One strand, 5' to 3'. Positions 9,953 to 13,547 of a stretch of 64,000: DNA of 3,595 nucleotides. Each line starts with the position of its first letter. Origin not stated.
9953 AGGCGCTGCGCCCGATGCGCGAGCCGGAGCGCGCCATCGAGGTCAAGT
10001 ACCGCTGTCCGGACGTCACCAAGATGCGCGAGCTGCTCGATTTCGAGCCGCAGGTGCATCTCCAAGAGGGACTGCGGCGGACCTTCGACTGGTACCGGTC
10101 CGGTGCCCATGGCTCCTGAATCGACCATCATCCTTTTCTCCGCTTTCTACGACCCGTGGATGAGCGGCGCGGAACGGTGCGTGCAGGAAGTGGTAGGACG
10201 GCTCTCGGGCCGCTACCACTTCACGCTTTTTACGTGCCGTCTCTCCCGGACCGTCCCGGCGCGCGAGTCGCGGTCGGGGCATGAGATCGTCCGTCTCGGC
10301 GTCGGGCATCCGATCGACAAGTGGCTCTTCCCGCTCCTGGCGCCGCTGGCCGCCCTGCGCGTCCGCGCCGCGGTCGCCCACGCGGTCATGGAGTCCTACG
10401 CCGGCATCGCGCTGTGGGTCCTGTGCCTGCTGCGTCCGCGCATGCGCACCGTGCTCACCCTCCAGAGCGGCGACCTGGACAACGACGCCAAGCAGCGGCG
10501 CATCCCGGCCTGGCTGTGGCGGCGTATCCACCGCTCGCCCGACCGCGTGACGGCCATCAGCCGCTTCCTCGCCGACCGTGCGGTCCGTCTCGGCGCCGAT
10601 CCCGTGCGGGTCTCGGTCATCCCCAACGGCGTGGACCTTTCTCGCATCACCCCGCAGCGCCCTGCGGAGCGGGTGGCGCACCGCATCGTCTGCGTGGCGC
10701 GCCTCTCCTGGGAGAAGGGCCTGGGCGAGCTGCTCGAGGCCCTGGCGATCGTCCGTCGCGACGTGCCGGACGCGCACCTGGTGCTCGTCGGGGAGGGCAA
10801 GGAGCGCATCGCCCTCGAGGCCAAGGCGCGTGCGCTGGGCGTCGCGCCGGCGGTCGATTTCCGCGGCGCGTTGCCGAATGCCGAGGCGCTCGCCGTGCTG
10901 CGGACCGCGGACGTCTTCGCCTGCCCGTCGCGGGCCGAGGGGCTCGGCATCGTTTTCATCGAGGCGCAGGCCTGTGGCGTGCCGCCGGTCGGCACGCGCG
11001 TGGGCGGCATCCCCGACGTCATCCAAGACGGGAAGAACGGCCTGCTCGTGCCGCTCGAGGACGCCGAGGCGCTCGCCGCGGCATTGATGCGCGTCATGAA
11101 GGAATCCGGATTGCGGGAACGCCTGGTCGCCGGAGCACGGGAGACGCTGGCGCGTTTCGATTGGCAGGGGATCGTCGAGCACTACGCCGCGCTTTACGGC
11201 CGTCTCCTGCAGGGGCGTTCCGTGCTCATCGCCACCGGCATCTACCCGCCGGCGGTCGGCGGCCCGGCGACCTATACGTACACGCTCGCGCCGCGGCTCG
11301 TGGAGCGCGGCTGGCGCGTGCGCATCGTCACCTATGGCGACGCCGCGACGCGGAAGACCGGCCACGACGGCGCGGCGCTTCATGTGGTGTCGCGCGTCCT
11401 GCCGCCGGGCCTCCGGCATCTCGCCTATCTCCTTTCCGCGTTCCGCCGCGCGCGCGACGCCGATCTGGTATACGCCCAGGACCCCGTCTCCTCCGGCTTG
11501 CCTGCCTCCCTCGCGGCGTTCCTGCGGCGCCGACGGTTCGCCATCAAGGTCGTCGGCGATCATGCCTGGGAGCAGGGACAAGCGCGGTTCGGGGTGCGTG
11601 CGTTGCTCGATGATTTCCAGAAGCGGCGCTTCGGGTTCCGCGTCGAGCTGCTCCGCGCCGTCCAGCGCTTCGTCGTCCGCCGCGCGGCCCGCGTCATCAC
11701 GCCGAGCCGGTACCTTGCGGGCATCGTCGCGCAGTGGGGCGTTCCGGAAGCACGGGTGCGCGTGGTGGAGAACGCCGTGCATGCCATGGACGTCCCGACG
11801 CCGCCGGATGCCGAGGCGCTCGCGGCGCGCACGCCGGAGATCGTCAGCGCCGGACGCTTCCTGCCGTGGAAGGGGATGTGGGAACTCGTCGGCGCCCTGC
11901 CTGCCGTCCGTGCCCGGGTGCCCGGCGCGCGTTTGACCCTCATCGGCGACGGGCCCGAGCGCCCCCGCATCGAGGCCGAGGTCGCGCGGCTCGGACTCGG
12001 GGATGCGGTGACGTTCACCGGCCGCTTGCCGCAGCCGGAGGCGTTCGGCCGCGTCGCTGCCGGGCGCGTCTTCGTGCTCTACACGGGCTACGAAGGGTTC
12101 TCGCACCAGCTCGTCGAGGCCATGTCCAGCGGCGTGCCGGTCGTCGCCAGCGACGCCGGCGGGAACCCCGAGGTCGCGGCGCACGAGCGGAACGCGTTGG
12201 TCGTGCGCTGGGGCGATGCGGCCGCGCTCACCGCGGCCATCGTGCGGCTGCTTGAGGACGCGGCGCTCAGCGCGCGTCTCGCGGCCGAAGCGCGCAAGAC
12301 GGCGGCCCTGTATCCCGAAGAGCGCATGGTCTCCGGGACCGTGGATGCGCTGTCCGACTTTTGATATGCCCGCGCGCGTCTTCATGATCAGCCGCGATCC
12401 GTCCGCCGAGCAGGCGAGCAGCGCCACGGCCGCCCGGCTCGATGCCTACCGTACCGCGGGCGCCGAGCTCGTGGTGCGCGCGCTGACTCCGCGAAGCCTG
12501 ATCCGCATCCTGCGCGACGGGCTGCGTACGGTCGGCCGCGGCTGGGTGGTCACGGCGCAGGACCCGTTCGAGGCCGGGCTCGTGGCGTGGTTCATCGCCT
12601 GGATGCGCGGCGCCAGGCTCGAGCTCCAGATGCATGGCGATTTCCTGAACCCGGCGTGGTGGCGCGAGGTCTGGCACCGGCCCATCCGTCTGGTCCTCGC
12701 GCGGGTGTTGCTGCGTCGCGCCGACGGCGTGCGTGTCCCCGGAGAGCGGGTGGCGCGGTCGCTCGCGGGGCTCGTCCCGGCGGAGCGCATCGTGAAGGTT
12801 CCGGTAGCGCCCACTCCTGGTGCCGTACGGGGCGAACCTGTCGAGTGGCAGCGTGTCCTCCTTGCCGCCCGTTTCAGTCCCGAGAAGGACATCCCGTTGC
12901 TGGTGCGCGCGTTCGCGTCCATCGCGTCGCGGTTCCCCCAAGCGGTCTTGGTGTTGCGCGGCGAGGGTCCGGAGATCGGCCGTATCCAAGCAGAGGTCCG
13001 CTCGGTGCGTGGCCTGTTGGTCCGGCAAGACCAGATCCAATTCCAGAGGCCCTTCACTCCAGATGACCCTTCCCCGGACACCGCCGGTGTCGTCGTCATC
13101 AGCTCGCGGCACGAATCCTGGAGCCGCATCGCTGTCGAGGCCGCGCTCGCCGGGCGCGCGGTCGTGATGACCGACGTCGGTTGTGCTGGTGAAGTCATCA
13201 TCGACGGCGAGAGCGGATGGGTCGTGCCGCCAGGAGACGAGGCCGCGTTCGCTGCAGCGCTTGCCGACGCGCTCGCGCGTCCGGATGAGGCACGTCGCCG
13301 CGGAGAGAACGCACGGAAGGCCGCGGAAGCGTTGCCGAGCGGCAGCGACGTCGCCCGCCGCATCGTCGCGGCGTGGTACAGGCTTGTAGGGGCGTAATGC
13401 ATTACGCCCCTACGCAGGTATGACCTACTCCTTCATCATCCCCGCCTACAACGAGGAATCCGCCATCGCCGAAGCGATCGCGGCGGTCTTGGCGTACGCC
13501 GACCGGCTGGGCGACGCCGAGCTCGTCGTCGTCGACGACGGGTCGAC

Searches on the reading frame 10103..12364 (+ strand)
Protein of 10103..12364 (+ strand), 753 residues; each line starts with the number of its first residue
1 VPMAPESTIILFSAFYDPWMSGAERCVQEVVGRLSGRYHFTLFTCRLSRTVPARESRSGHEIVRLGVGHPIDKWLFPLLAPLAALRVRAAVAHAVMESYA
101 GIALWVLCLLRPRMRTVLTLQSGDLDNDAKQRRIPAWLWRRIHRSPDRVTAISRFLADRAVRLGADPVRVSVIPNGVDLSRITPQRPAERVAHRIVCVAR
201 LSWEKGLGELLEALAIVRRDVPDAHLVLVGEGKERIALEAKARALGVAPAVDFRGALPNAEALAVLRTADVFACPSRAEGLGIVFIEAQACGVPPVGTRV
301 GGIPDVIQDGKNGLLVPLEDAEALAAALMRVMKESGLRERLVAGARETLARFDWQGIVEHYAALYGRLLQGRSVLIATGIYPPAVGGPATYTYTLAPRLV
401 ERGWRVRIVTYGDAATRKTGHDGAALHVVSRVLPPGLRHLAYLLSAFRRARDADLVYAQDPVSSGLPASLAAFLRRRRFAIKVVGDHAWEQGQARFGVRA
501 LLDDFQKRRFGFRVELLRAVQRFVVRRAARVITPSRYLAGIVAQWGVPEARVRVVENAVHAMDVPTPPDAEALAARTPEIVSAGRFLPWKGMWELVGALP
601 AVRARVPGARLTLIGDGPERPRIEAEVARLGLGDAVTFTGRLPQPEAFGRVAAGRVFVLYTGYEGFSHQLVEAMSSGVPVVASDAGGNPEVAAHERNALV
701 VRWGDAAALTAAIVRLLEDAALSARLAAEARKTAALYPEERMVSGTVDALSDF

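Call 5: search_protein_families(library=pfam, proteins=[window:10103-12364:+])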
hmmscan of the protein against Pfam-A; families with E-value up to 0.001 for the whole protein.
window:10103-12364:+ (753 aa): 6 families
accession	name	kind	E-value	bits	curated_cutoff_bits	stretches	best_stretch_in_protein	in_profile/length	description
PF00534.26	Glycos_transf_1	-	3.5e-73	245.2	26.4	2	195-347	18-171/172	Glycosyl transferases group 1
PF13692.12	Glyco_trans_1_4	-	4.2e-70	235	27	2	193-333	2-141/142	Glycosyl transferases group 1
PF13439.12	Glyco_transf_4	-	6.9e-38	130.8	28.5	2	385-559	1-166/170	Glycosyltransferase Family 4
PF13579.12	Glyco_trans_4_4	-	4.5e-32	112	29.7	2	386-557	1-157/158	Glycosyl transferase 4-like domain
PF13524.12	Glyco_trans_1_2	-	7.4e-14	52.4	25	2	219-360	10-141/144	Glycosyl transferase-like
PF20706.3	GT4-conflict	-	3.3e-12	46.5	26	1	137-358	138-382/385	Family 4 Glycosyltransferase in conflict systems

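Call 59: search_protein_families(library=ncbifam, proteins=[window:10103-12364:+], max_evalue=0.000001)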
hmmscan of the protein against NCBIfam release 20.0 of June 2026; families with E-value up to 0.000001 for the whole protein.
window:10103-12364:+ (753 aa): 42 families (the best 25 are shown)
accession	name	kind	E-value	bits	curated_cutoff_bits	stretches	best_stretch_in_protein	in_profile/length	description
NF041876.1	EPS_EpsE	equivalog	6.8e-66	223.1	400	2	152-350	168-377/389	exopolysaccharide biosynthesis GT4 family glycosyltransferase EpsE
TIGR03999.1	thiol_BshA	equivalog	1.4e-64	218.4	273.7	2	89-369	92-374/375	N-acetyl-alpha-D-glucosaminyl L-malate synthase BshA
TIGR03088.1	stp2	hypoth_equivalog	2.6e-63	214.3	409.05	2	149-369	140-374/374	TIGR03088 family PEP-CTERM/XrtA system glycosyltransferase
TIGR04063.1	stp3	hypoth_equivalog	5.2e-49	167.2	442.05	2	444-732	84-373/397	TIGR04063 family PEP-CTERM/XrtA system glycosyltransferase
TIGR02149.1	glgA_Coryne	subfamily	5.1e-39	134.5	302.4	2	134-367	133-389/391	glycogen synthase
TIGR03449.1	mycothiol_MshA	equivalog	4.3e-38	131.3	462.5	2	163-368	183-403/406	D-inositol-3-phosphate glycosyltransferase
NF047684.1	TeichurnBiosyTuaC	equivalog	3.7e-33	115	550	2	138-341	157-361/391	teichuronic acid biosynthesis protein TuaC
TIGR04047.1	MSMEG_0565_glyc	hypoth_equivalog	5.8e-32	111.2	259.85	2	140-365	133-371/373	MSMEG_0565 family glycosyltransferase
TIGR04005.1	wcaL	equivalog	2.9e-31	108.7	537.6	2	139-364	168-402/406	colanic acid biosynthesis glycosyltransferase WcaL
NF038229.1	Glyco4_Geo_Pelo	equivalog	2.3e-30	105.8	400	2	109-369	75-337/338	GPMC system family 4 glycosyltransferase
NF053787.1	GlcN_PG_synth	equivalog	2.7e-29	102.1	480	2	140-369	138-360/361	N-acetylglucosaminyl phosphatidylglycerol synthase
NF041010.1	glycosy_Agl16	equivalog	2e-28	99.3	575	2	131-368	119-351/352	glycosylation protein Agl16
NF050063.1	ProtGlycPglJ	equivalog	3.5e-26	92.3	500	2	164-358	164-356/363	N-acetylgalactosamine-N,N'-diacetylbacillosaminyl-diphospho-undecaprenol 4-alpha-N-acetylgalactosaminyltransferase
NF050056.1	ProtGlycPglH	equivalog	1.1e-25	90.5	600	1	170-364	159-349/354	GalNAc-alpha-(1->4)-GalNAc-alpha-(1->3)-diNAcBac-PP-undecaprenol alpha-1,4-N-acetyl-D-galactosaminyltransferase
TIGR04157.1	glyco_rSAM_CFB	subfamily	1.8e-25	89.8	400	2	195-326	230-358/406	TIGR04157 family glycosyltransferase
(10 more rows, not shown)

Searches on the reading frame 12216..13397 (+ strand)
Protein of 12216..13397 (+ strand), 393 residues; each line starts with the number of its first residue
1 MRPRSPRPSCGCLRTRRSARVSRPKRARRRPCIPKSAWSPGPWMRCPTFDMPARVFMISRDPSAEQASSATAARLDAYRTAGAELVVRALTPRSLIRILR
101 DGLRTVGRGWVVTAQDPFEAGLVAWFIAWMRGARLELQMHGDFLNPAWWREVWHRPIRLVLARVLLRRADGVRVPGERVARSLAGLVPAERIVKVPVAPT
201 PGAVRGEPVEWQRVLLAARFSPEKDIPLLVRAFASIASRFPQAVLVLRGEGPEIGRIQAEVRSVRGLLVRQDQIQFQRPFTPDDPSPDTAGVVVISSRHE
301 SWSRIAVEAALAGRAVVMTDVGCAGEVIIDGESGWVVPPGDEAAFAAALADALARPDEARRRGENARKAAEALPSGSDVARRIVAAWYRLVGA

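Call 5: search_protein_families(library=pfam, proteins=[window:12216-13397:+])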
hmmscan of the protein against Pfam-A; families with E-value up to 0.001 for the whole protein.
window:12216-13397:+ (393 aa): 3 families
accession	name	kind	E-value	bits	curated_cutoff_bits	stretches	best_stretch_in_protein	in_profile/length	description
PF00534.26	Glycos_transf_1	-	6.8e-22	78.2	26.4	1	213-368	17-171/172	Glycosyl transferases group 1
PF13692.12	Glyco_trans_1_4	-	4.7e-19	69.5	27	1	213-354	3-141/142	Glycosyl transferases group 1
PF20706.3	GT4-conflict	-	1.4e-05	24.8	26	1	161-369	139-371/385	Family 4 Glycosyltransferase in conflict systems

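Call 59: search_protein_families(library=ncbifam, proteins=[window:12216-13397:+], max_evalue=0.000001)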
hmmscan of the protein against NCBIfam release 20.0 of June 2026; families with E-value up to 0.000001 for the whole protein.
window:12216-13397:+ (393 aa): 8 families
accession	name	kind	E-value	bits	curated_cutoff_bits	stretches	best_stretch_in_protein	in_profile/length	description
TIGR03088.1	stp2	hypoth_equivalog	6.9e-16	58.2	409.05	1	213-375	196-358/374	TIGR03088 family PEP-CTERM/XrtA system glycosyltransferase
TIGR03449.1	mycothiol_MshA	equivalog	6.3e-13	48.4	462.5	1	212-373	221-387/406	D-inositol-3-phosphate glycosyltransferase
TIGR03999.1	thiol_BshA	equivalog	1e-12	47.7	273.7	1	219-371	207-354/375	N-acetyl-alpha-D-glucosaminyl L-malate synthase BshA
NF041876.1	EPS_EpsE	equivalog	2.7e-12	46.6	400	1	213-372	216-378/389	exopolysaccharide biosynthesis GT4 family glycosyltransferase EpsE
TIGR02149.1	glgA_Coryne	subfamily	5.6e-11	42.2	302.4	1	213-386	206-386/391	glycogen synthase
NF038295.1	EPS_HpsP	equivalog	2.3e-10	40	550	1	210-389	206-386/388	hormogonium polysaccharide biosynthesis glycosyltransferase HpsP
TIGR04063.1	stp3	hypoth_equivalog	5.8e-09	35.3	442.05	0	307-369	312-374/397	TIGR04063 family PEP-CTERM/XrtA system glycosyltransferase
NF038011.1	PelF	equivalog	1.8e-07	30.6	100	1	214-357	309-459/489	GT4 family glycosyltransferase PelF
